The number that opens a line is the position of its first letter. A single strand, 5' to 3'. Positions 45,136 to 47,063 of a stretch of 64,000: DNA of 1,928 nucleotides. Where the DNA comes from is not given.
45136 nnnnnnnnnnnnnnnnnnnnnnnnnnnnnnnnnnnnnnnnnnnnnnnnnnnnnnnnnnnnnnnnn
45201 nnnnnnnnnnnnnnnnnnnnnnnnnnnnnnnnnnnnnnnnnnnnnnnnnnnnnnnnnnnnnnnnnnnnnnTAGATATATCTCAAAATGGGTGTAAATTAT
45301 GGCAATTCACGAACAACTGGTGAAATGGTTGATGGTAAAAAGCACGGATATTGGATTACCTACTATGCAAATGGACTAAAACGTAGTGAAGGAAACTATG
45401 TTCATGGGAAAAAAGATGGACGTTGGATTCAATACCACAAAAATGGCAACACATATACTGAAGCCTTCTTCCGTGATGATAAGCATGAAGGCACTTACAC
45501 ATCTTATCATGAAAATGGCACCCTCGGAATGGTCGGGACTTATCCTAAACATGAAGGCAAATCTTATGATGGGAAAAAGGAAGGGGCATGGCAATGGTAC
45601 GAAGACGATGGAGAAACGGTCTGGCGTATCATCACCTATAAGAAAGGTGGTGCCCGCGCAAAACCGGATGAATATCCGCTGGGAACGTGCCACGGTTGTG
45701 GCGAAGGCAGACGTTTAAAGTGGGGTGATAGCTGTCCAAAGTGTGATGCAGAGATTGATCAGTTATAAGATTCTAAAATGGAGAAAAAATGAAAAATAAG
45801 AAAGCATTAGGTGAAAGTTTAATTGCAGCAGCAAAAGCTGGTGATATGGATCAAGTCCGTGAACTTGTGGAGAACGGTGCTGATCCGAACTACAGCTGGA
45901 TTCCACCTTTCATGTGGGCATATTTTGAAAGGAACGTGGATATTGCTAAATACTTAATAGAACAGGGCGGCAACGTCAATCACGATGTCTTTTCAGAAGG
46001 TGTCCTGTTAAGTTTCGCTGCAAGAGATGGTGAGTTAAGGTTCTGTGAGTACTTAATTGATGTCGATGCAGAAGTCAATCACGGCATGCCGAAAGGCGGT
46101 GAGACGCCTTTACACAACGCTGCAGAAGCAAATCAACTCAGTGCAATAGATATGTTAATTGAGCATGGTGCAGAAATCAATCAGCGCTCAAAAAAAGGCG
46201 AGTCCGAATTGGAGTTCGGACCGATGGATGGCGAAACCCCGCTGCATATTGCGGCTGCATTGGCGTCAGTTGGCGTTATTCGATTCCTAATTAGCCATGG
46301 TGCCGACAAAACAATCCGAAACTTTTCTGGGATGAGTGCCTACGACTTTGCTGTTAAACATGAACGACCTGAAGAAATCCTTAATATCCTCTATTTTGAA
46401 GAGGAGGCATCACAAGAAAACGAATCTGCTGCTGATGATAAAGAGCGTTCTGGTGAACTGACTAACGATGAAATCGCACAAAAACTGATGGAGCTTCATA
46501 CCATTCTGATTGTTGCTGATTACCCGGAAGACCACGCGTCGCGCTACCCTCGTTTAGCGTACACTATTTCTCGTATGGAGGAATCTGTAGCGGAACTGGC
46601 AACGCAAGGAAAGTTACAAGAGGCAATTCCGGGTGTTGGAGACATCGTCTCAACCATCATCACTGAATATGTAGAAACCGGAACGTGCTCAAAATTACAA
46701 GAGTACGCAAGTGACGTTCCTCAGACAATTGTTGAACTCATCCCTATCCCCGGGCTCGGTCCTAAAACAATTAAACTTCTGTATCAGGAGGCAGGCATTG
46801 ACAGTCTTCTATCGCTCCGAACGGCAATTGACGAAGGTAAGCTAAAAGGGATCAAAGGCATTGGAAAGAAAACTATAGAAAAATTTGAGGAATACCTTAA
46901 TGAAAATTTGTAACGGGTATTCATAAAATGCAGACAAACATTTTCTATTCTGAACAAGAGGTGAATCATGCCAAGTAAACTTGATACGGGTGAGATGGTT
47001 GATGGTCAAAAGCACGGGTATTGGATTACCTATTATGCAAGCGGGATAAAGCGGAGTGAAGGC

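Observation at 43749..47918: Segmentally duplicated operon WD40 / HhH / MORN-ZnR / ANK-HhH / MORN-ZnR / MORN-ZnR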

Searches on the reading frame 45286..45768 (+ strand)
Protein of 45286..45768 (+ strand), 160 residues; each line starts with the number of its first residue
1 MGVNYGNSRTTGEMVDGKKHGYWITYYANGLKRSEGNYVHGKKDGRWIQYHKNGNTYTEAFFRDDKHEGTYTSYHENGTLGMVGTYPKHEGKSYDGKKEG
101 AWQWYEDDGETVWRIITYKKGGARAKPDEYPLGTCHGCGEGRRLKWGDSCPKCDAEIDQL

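Call 3: search_protein_families(library=pfam, proteins=[window:45286-45768:+], max_evalue=0.01)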
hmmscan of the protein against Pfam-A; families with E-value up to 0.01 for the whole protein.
window:45286-45768:+ (160 aa): 1 family
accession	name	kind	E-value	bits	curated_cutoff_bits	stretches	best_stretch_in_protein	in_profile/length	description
PF07661.19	MORN_2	-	1.3e-08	34.5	29.6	0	43-63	1-21/22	MORN repeat variant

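Call 13: find_homologous_proteins(query=window:45286-45765:+, max_evalue=0.001)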
Query window:45286-45765:+ (160 aa): 90 proteins with E <= 0.001 among 104 candidates.
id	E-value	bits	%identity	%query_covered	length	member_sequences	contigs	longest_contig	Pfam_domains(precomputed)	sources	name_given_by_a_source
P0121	1.9e-97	342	93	96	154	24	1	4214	PF07661.20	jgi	-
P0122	3.5e-89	316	86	96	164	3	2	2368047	PF07661.20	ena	-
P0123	5.5e-80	286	77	96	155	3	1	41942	PF07661.20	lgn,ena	-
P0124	3.5e-75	270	73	96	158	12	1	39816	PF07661.20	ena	-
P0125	1.3e-74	268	76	96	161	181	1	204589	PF07661.20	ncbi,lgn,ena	-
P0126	2.9e-74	267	77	94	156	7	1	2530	PF07661.20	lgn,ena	-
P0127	1.3e-72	262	73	96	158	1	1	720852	PF07661.20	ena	-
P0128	2.0e-72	261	74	94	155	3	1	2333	PF07661.20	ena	-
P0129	3.1e-72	260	73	98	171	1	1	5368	PF07661.20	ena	-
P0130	7.5e-72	259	73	96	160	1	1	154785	-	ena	-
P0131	1.5e-71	258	73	94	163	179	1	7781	PF07661.20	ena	-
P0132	2.9e-71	257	74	95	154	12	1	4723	PF07661.20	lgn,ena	-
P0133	6.7e-71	256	73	95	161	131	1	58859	PF07661.20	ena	-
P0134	7.9e-71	256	71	98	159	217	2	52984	PF07661.20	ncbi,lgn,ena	-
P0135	2.8e-70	254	73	96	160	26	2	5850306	PF07661.20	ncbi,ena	-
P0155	8.8e-42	161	57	92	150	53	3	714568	PF07661.20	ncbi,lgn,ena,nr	ncbi:MAG: hypothetical protein F4Z81_04895 [Gemmatimonadetes bacterium]|nr:hypothetical protein [Gem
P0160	4.3e-37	146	52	91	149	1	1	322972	-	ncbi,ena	-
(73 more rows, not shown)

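Call 17: find_encoding_contigs(protein=P0155, flank=5000, max_places=3)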
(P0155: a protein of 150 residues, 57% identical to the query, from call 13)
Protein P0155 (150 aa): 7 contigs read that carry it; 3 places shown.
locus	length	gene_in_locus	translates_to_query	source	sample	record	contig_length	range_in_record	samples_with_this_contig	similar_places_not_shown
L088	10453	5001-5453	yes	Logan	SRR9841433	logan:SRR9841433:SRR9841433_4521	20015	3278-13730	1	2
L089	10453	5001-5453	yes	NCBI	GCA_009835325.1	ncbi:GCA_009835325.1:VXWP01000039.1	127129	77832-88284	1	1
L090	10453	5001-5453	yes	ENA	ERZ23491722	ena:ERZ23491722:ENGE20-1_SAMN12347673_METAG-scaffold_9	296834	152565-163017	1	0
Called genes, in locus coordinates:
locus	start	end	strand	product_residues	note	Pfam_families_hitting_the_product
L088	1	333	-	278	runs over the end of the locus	PF13489:Methyltransf_23, PF13847:Methyltransf_31, PF08241:Methyltransf_11, PF08242:Methyltransf_12, PF13649:Methyltransf_25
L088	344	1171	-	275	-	PF05721:PhyH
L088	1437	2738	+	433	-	PF00909:Ammonium_transp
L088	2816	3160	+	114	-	PF00543:P-II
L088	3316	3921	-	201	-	-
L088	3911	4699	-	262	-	PF05721:PhyH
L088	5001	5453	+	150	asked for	PF07661:MORN_2 (faint)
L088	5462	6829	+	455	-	PF01547:SBP_bac_1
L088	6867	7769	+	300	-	PF00528:BPD_transp_1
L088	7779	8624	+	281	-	PF00528:BPD_transp_1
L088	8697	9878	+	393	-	PF00005:ABC_tran, PF13304:AAA_21 (faint), PF17912:OB_MalK, PF08402:TOBE_2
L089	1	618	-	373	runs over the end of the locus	PF13489:Methyltransf_23, PF08241:Methyltransf_11, PF08242:Methyltransf_12, PF13649:Methyltransf_25, PF13847:Methyltransf_31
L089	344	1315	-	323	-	PF05721:PhyH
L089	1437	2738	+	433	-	PF00909:Ammonium_transp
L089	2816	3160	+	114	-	PF00543:P-II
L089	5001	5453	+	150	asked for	PF07661:MORN_2 (faint)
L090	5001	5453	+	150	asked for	PF07661:MORN_2 (faint)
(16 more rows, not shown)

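Call 18: find_encoding_contigs(protein=P0160, flank=5000, max_places=2)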
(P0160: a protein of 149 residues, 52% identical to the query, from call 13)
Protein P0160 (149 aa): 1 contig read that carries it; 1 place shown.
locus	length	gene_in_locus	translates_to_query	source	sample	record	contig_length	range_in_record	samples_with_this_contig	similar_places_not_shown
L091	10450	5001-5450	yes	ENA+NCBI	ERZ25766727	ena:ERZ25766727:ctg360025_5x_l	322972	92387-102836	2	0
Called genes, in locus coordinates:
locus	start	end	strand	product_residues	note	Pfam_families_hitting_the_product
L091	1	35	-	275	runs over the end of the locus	PF05721:PhyH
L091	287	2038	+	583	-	PF26099:DUF8034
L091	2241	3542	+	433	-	PF00909:Ammonium_transp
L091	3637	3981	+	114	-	PF00543:P-II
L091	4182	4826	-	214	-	PF05721:PhyH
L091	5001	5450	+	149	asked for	-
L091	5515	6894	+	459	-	PF01547:SBP_bac_1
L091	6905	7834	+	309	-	PF00528:BPD_transp_1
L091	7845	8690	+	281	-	PF00528:BPD_transp_1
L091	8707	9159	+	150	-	PF00005:ABC_tran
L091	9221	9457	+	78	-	-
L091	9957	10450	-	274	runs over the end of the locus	PF00106:adh_short, PF08659:KR (weak), PF13561:adh_short_C2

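Call 20: search_solved_structures(query=A2, max_evalue=1, show_alignments=2)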
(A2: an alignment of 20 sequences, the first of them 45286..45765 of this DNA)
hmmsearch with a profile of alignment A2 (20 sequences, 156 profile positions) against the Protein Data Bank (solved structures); distinct sequences matched with E-value up to 1: 15.
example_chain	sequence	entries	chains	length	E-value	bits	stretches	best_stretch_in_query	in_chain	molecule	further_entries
6t6q_AAA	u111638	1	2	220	1e-05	28.7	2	7-75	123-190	Membrane occupation and recognition nexus protein MORN1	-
6t69_A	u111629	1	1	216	2.9e-05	27.2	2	7-75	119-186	Membrane occupation and recognition nexus protein MORN1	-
6t4r_AAA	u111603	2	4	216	0.0035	20.4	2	7-70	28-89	MORN repeat-containing protein 1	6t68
6t4d_A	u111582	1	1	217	0.012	18.7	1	6-76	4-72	Morn1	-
7dmp_A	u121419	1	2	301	0.057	16.5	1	5-75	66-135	Radial spoke head 1 homolog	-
7sqc_V0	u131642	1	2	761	0.057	16.5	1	4-53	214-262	FAP266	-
1muf_A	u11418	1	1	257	0.057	16.5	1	7-71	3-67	SET9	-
1n6c_A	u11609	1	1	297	0.071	16.2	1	7-71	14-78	SET domain-containing protein 7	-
8j07_A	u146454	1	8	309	0.077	16.1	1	7-83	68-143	Radial spoke head 1 homolog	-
4pdt_A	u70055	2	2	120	0.088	15.9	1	54-113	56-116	Mannose recognizing lectin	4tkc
1h3i_A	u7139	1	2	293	0.089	15.9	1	7-71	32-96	HISTONE H3 LYSINE 4 SPECIFIC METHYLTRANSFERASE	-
1mt6_A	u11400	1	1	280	0.13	15.3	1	7-71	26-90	SET9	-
8wzb_F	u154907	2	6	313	0.16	15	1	5-80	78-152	Radial spoke head 1 homolog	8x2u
2fdb_M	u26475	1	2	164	0.35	13.9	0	56-86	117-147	fibroblast growth factor 8 isoform B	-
9y6s_8a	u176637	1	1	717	0.75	12.9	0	6-75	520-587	Kinesin-MORN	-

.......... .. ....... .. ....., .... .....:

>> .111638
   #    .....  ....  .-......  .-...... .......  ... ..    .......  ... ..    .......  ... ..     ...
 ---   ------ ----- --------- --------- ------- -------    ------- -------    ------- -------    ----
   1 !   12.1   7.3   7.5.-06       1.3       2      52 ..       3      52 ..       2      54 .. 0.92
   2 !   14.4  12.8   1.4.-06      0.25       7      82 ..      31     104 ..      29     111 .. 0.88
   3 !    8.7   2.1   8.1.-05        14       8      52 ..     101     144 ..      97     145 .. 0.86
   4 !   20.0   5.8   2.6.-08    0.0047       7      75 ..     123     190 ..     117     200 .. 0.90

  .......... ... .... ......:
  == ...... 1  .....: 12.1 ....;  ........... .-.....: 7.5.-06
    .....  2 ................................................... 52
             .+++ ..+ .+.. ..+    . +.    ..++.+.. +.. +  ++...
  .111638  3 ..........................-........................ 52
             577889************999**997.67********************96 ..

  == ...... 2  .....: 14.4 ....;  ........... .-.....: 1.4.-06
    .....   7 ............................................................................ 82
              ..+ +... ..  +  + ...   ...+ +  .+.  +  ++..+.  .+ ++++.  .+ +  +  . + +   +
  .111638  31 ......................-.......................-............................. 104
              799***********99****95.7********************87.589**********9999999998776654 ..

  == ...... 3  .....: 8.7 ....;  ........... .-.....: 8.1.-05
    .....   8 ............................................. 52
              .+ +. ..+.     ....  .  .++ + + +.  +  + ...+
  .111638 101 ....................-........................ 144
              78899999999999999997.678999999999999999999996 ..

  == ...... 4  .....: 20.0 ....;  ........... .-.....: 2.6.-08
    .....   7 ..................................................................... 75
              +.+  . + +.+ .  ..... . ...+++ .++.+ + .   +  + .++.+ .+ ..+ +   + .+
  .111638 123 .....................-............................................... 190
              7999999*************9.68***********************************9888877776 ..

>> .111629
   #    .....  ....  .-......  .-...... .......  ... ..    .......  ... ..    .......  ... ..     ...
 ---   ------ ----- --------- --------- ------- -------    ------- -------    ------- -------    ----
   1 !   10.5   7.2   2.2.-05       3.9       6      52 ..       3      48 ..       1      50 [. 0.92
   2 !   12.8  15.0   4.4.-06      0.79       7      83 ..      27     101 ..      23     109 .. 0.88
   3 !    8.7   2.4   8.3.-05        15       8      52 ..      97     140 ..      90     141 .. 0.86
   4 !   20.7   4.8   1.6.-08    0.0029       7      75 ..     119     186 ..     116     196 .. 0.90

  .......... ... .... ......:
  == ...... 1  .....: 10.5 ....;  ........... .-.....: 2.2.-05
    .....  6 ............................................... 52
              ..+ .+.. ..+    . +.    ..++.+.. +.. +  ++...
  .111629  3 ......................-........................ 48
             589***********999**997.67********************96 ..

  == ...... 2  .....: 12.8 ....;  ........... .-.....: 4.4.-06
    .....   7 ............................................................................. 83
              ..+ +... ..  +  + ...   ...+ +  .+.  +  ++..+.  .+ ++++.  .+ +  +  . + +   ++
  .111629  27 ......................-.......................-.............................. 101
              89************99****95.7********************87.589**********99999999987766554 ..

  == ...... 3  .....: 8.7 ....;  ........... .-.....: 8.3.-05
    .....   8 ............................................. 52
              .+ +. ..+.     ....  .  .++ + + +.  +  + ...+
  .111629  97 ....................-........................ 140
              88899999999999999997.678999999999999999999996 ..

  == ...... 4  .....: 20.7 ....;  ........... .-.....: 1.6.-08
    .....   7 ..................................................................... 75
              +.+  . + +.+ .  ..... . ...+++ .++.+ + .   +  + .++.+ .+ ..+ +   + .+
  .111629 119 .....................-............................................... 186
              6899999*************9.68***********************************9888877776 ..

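Call 28: predict_structure(alignment_id=A3)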
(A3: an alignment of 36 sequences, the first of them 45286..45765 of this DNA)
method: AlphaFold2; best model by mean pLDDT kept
length: 160 residues; sequences in the alignment: 36
mean_pLDDT: 91.5   pTM: 0.80
mean pLDDT of the five models: 91.5, 91.3, 91.0, 89.8, 89.5
residues with pLDDT >= 90: 138; 70-90: 11; 50-70: 3; < 50: 8
segments of 3 or more residues with pLDDT < 50: 1-8
pLDDT, mean of each block of 10 residues (from residue 1): 45 93 96 97 98 98 97 98 97 95 97 96 93 93 89 83
secondary structure, 60 per line:
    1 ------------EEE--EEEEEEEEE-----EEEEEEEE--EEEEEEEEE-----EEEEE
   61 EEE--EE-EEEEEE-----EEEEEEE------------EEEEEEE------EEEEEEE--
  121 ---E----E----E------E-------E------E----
elements in order: E13-15 E18-26 E32-39 E42-50 E56-63 E69-74 E80-86 E99-105 E112-118

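Call 32: fold_search(model_id=the predicted structure, library=pdb)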
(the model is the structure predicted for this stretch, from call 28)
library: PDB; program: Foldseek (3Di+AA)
matches with E <= 10: 510; with E <= 0.001: 7
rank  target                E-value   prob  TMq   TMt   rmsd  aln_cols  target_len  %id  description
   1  1h3i_A                1.2e-05  1.00  0.45  0.27   7.1       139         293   20  Crystal structure of the Histone Methyltransferase SET7/9 (released 2002-11-11)
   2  6t4r_CCC              1.8e-04  1.00  0.47  0.38   6.1       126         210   25  Crystal structure of Trypanosoma brucei Morn1 (released 2020-11-18)
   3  6t68_A                4.5e-04  1.00  0.31  0.27   9.5       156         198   23  Crystal structure of Trypanosoma brucei Morn1 (released 2020-11-18)
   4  1mt6                  5.3e-04  1.00  0.38  0.24   6.8       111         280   19  Structure of histone H3 K4-specific methyltransferase SET7/9 with AdoHcy (released 2002-11-06)
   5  9e5c_4y               5.6e-04  1.00  0.45  0.14   6.4       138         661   23  Cryo-EM structure of 96 nm repeat of microtubule doublet from T. brucei flagellum (released 2025-03-12)
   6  6t4r_AAA              5.9e-04  1.00  0.47  0.37   5.9       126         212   25  Crystal structure of Trypanosoma brucei Morn1 (released 2020-11-18)
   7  6t69                  5.9e-04  1.00  0.43  0.35   5.1       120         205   25  Crystal structure of Toxoplasma gondii Morn1(V shape) (released 2020-11-18)
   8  6t68_B                1.1e-03  1.00  0.46  0.39   4.3       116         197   25  Crystal structure of Trypanosoma brucei Morn1 (released 2020-11-18)
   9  6t4d                  1.6e-03  1.00  0.45  0.37   4.4       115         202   24  Crystal structure of Plasmodium falciparum Morn1 (released 2020-11-18)
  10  6t6q_AAA              1.8e-03  1.00  0.41  0.33   5.2       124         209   22  Crystal structure of Toxoplasma gondii Morn1 (extended conformation). (released 2020-11-18)
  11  6t6q_BBB              1.8e-03  1.00  0.37  0.30   6.2       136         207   20  Crystal structure of Toxoplasma gondii Morn1 (extended conformation). (released 2020-11-18)
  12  7jr9_E                2.2e-03  1.00  0.30  0.28   9.6       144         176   19  Chlamydomonas reinhardtii radial spoke minimal head complex (released 2020-12-16)
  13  6oyc_A                2.4e-03  1.00  0.35  0.14   8.9       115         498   16  Glycosylation Associate Protein (Gap123) complex from Streptococcus agalactiae (released 2020-05-20)
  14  7vfl_A                3.0e-03  1.00  0.35  0.14   8.2       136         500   10  Crystal structure of SdgB (UDP, NAG, and O-glycosylated SD peptide-binding form) (released 2021-11-24)
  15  7vfo_A                3.1e-03  1.00  0.39  0.15   9.9       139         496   12  Crystal structure of SdgB (Phosphate-binding form) (released 2021-11-24)
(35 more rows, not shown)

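Call 35: search_protein_families(library=ncbifam, proteins=[window:45286-45768:+], max_evalue=0.01)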
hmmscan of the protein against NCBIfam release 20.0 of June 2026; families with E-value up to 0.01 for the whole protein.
window:45286-45768:+ (160 aa): 1 family
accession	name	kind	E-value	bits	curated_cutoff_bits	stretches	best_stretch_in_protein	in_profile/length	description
NF033566.1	adhes_LIC20035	equivalog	5e-11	42.1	250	1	5-110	174-287/434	LIC20035 family adhesin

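Call 36: search_protein_families(library=padloc, proteins=[window:45286-45768:+], max_evalue=0.01)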
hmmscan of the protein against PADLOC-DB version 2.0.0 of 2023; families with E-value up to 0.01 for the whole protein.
window:45286-45768:+ (160 aa): 0 families

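Call 80: search_dna_similar(query=window:45286-45765:+, collection=plasmids, mode=protein, max_evalue=0.001, max_rows=12)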
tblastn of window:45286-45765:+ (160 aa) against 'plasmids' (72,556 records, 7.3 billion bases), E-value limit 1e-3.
Records with a match: 13; places in all: 23; records where one place covers at least 80% of the query: 1.
Best place of each record, by identity: <60% 13.
By first word of the organism name: Fusobacterium 3; Chondrinema 3; Leptospira 2; Martelella 1; Bernardetia 1; Persicobacter 1; Hymenobacter 1; Variovorax 1.
By predicted mobility (MOB-suite, as given by PLSDB): non-mobilizable 11; mobilizable 2.
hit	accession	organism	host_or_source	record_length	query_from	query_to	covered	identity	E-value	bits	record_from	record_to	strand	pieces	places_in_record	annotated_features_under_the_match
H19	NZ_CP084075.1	Fusobacterium vincentii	-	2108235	6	119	71%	33.9%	2e-4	47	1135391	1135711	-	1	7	none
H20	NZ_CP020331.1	Martelella mediterranea DSM 17316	-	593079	16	149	84%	28.4%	9e-4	45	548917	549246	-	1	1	toxin-antitoxin system YwqK family antitoxin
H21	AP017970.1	Fusobacterium varium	Homo sapiens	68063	21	131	69%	33.3%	2e-6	53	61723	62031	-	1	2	hypothetical protein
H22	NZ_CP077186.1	Fusobacterium animalis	Homo sapiens,resected colorectal tumor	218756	15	117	64%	34.0%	2e-9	62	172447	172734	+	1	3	toxin-antitoxin system YwqK family antitoxin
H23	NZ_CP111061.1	Chondrinema litorale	Seaweed,red alga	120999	6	111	66%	33.0%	1e-3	45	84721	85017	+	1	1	toxin-antitoxin system YwqK family antitoxin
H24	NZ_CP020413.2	Leptospira interrogans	Homo sapiens,human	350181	4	90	54%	36.6%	8e-6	52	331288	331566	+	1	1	LIC20035 family adhesin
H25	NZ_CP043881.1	Leptospira interrogans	Homo sapiens,cell culture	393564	4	90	54%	36.6%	8e-6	52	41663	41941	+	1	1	LIC20035 family adhesin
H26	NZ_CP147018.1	Bernardetia sp. Wsw4-3y2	Red alga,Red algae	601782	6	121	73%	26.8%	1e-4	48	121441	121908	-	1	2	toxin-antitoxin system YwqK family antitoxin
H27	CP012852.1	Persicobacter sp. JZB09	cell culture,soil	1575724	12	79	43%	41.2%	3e-6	53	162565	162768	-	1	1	none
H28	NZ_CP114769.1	Hymenobacter canadensis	whole organism,lake water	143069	6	109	65%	26.0%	3e-4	47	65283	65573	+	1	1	hypothetical protein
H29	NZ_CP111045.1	Chondrinema litorale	Seaweed,red alga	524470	6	80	47%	30.7%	2e-4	48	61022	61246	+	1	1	toxin-antitoxin system YwqK family antitoxin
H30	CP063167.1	Variovorax paradoxus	-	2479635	19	79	38%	37.7%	1e-6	54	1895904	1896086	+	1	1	hypothetical protein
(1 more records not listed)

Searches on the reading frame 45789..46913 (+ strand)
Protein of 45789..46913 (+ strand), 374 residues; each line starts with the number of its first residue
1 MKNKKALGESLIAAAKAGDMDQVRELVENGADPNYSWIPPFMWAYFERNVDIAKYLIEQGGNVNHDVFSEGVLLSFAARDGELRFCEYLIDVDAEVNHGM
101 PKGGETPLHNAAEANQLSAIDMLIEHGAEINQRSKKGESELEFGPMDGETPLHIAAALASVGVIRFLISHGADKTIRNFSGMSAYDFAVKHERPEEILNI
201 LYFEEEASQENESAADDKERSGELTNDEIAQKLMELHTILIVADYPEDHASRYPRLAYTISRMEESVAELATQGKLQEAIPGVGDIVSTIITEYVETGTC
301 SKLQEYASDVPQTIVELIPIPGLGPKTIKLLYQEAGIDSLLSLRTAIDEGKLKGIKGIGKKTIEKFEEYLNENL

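Call 3: search_protein_families(library=pfam, proteins=[window:45789-46913:+], max_evalue=0.01)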
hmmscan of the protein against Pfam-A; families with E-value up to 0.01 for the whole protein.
window:45789-46913:+ (374 aa): 9 families
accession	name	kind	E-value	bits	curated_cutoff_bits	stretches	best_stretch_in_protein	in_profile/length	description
PF00023.36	Ank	-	1.8e-27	94.3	21.1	2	147-178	1-32/33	Ankyrin repeat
PF12796.13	Ank_2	-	9.3e-27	93.9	27.3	3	74-133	33-89/90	Ankyrin repeats (3 copies)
PF13606.12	Ank_3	-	6.1e-23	78.5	22.3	2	104-131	2-29/30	Ankyrin repeat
PF13637.12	Ank_4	-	4.8e-22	78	22.7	3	108-168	1-50/50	Ankyrin repeats (many copies)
PF13857.12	Ank_5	-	3.1e-17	62.9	27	2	102-139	14-51/56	Ankyrin repeats (many copies)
PF14716.13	HHH_8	-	5.3e-10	40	30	2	225-300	2-73/73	Helix-hairpin-helix domain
PF14520.12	HHH_5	-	2.6e-07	31.5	27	1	316-365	3-50/57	Helix-hairpin-helix domain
PF24521.3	Ank_KRIT1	-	0.00039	20.6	80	0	76-192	24-129/149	KRIT1 ankyrin-repeats domain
PF00633.29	HHH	-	0.003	17.8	24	0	306-328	2-24/30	Helix-hairpin-helix motif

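Call 35: search_protein_families(library=ncbifam, proteins=[window:45789-46913:+], max_evalue=0.01)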
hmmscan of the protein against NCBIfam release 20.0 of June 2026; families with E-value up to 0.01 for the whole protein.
window:45789-46913:+ (374 aa): 11 families
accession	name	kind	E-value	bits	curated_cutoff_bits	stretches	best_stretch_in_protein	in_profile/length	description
NF006375.0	PRK08609.1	equivalog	2.7e-20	72.4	426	1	251-371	29-145/571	DNA polymerase/3'-5' exonuclease PolX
NF041931.2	MzaA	equivalog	1.4e-12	47.2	800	1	147-238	34-122/726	MZA anti-phage system associated sigma-70 family RNA polymerase sigma factor MzaA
NF043029.1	T4SS_AnkY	equivalog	6.5e-11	41.4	600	1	43-141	464-528/543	Dot/Icm T4SS effector AnkY/LegA9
NF043023.1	T4SS_AnkH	equivalog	9.9e-09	34.4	600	1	87-141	49-102/467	Dot/Icm T4SS effector AnkH/LegA3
NF043028.1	T4SS_AnkX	equivalog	4.4e-08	31.8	1400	1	21-139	562-687/938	Dot/Icm T4SS effector AnkN/AnkX/LegA8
TIGR00870.1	trp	subfamily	1.5e-07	29.9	498.75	1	103-173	130-203/747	transient-receptor-potential calcium channel protein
NF043022.1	T4SS_AnkG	equivalog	1e-06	27.8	500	0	11-142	300-441/455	Dot/Icm T4SS effector AnkG/AnkZ/LegA7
NF043024.1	T4SS_AnkI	equivalog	2.8e-05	23.1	550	0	106-135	243-272/439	Dot/Icm T4SS effector AnkI/LegAS4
NF043021.1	T4SS_AnkF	equivalog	4.4e-05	21.9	1000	0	69-160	584-678/917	Dot/Icm T4SS effector AnkF/LegA14/Ceg31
TIGR01259.1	comE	subfamily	0.00039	20.4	152.35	0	314-370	67-118/120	comEA protein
NF043019.1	T4SS_AnkC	equivalog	0.00077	18.4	450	1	101-170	164-223/459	Dot/Icm T4SS effector AnkC/LegA12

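Call 36: search_protein_families(library=padloc, proteins=[window:45789-46913:+], max_evalue=0.01)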
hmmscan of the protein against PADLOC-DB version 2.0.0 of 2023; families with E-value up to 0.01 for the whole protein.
window:45789-46913:+ (374 aa): 2 families
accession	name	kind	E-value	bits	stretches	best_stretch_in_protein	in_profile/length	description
PDLC04783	PDC-M72A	-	1.2e-21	75.5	1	11-194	201-375/392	-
PDLC02908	Ankyrin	-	7.1e-07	25.8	1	65-141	731-806/880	-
